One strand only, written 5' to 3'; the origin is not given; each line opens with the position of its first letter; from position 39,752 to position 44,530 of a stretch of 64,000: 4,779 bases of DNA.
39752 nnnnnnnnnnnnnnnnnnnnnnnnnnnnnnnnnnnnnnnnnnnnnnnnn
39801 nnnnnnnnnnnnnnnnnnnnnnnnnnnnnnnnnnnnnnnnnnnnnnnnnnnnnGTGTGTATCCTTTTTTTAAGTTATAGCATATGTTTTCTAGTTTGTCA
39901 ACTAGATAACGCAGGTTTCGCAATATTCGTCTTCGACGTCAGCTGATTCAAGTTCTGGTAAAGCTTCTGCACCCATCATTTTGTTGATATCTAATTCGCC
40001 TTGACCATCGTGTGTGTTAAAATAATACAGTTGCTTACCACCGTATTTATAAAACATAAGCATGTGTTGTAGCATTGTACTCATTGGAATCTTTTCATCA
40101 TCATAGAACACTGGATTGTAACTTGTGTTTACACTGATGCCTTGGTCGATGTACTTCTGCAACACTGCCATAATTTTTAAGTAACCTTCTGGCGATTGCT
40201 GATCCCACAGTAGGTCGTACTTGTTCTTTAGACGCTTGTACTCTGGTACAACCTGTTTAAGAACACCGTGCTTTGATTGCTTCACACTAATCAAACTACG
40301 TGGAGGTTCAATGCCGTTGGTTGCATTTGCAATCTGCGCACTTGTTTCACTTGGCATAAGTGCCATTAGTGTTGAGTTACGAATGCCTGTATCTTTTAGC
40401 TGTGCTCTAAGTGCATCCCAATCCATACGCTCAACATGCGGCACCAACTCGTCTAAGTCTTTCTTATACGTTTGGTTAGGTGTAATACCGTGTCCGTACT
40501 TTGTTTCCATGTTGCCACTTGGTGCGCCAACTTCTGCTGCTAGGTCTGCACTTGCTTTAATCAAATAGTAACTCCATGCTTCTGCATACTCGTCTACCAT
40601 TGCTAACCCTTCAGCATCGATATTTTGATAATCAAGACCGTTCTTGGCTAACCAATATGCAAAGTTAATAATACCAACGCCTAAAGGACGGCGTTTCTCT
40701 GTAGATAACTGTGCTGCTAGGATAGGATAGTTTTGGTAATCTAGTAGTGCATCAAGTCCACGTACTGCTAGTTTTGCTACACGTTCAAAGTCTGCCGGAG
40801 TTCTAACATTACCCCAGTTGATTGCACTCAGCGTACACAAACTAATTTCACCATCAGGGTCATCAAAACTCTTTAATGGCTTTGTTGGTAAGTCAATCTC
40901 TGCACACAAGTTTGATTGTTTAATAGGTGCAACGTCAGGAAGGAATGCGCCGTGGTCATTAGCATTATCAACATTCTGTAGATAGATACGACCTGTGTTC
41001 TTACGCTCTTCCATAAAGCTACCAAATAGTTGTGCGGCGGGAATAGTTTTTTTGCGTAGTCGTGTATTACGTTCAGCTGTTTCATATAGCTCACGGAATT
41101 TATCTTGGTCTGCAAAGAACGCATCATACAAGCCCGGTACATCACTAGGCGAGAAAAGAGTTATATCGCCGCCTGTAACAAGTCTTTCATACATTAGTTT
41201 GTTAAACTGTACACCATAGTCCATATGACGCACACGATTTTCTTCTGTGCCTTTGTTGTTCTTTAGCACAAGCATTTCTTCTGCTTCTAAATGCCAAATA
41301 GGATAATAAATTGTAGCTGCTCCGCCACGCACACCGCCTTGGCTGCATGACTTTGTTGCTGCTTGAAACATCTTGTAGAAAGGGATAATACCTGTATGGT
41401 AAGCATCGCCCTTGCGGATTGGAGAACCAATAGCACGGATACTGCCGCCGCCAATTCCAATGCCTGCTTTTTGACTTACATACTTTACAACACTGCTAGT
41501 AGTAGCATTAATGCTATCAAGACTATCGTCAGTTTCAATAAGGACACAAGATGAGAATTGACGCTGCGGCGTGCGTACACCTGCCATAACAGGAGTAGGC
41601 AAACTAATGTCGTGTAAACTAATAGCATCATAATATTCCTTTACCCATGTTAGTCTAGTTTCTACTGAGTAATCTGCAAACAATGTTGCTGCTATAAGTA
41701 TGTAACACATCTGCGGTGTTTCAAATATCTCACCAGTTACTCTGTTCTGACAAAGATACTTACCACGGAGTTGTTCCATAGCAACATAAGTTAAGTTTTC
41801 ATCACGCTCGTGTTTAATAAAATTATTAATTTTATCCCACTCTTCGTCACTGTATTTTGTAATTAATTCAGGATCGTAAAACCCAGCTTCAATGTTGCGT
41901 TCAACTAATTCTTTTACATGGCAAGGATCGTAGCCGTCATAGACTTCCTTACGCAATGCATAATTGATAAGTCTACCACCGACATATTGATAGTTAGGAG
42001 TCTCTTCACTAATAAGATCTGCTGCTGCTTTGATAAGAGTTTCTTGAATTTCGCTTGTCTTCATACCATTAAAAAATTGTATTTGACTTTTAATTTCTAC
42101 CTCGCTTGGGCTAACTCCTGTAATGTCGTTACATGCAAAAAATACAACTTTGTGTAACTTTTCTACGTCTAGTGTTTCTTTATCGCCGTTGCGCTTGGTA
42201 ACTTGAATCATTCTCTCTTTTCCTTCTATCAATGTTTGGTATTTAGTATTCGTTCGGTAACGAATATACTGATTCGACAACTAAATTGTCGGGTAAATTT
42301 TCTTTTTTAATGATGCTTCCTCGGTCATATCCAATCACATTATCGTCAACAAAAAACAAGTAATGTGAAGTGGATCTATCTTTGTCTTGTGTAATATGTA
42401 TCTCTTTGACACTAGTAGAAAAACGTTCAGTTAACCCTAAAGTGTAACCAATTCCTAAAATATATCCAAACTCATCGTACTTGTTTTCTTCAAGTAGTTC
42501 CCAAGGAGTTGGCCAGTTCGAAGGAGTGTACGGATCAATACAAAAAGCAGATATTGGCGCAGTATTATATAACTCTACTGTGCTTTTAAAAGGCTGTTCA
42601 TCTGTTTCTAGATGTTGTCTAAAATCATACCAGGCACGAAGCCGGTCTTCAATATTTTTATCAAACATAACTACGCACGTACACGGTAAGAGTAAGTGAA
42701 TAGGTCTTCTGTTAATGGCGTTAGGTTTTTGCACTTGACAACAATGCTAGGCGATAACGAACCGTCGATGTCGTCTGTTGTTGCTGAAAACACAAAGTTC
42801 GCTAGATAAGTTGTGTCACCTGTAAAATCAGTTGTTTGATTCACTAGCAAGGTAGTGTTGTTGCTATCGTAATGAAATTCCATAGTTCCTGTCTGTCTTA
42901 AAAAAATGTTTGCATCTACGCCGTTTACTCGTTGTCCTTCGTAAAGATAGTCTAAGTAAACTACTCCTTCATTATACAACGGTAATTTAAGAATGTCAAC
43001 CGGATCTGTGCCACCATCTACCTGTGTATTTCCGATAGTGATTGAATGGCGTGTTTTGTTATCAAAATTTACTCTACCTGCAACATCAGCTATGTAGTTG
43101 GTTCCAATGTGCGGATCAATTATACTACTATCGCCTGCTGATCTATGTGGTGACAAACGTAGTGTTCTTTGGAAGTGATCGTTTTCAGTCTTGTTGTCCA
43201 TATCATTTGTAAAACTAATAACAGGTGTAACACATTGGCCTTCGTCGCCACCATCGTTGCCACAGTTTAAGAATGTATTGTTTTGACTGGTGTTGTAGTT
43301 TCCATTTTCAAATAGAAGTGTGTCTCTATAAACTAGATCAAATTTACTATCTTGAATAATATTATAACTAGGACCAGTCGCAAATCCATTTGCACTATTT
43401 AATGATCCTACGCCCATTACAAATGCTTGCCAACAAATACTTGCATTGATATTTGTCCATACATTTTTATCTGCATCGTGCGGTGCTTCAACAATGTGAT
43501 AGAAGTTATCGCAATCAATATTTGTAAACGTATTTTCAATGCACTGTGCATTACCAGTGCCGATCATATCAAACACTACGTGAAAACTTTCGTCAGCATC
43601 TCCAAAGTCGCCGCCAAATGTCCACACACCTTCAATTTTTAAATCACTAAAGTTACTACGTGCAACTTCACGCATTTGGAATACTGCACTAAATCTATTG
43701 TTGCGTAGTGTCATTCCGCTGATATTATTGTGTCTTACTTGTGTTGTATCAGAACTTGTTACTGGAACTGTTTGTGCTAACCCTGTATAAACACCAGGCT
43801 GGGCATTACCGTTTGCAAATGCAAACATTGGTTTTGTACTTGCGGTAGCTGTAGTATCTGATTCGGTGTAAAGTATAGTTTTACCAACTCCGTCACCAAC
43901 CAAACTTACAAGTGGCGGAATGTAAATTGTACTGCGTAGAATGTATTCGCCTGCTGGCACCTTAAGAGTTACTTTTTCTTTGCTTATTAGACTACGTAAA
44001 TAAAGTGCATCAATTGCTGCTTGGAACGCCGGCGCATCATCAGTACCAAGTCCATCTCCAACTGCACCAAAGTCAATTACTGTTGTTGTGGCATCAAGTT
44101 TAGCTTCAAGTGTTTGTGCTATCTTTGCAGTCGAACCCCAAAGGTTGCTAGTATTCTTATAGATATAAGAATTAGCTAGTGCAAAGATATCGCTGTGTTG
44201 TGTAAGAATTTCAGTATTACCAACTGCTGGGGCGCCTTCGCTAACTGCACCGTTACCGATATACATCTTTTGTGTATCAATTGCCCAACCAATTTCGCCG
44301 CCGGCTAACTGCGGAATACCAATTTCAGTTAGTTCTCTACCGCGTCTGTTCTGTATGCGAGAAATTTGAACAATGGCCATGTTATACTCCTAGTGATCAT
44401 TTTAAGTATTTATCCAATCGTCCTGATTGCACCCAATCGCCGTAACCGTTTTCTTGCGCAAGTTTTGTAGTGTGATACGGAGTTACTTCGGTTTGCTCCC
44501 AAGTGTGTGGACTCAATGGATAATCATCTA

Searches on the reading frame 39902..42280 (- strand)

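Call 17: search_protein_families(library=phrogs, proteins=[window:39902-42280:-], max_evalue=0.001)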
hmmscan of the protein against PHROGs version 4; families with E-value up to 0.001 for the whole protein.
window:39902-42280:- (792 aa): 8 families
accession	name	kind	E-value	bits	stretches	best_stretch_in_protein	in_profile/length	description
phrog_84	-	DNA, RNA and nucleotide metabolism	0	1029.8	1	5-791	43-795/975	ribonucleoside-diphosphate reductase large subunit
phrog_3987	-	DNA, RNA and nucleotide metabolism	5.6e-173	576.8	1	24-488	3-461/467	ribonucleotide reductase large subunit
phrog_3844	-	moron, auxiliary metabolic gene and host takeover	6e-137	458.3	1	327-791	1-450/451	NrdA-like aerobic NDP reductase large subunit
phrog_36555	-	DNA, RNA and nucleotide metabolism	1.5e-58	198.4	1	619-774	1-156/172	ribonucleotide reductase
phrog_6132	-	DNA, RNA and nucleotide metabolism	1.7e-20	74.7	1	123-315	100-288/530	ribonucleotide reductase large subunit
phrog_22953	-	DNA, RNA and nucleotide metabolism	2.8e-17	64.4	1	279-459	5-201/201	ribonucleotide reductase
phrog_30939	-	DNA, RNA and nucleotide metabolism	2.9e-09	36.3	1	208-340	464-594/977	ribonucleotide reductase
phrog_12229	-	DNA, RNA and nucleotide metabolism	2e-06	27.5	1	187-320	24-153/577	ribonucleotide reductase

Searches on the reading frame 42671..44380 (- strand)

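Call 6: search_protein_families(library=phrogs, proteins=[window:42671-44380:-], max_evalue=0.01)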
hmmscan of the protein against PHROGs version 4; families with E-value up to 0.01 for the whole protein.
window:42671-44380:- (569 aa): 0 families

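Call 7: search_protein_families(library=pfam, proteins=[window:42671-44380:-], max_evalue=0.01)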
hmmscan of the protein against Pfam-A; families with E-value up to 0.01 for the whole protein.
window:42671-44380:- (569 aa): 2 families
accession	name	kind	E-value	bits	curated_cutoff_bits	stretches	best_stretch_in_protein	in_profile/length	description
PF12708.12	Pect-lyase_RHGA_epim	-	2.2e-09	37.9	27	1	101-233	4-137/213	Rhamnogalacturonase A/epimerase, pectate lyase-like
PF18454.7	Mtd_N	-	0.0024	18.2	26.3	1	9-45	1-36/37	Major tropism determinant N-terminal domain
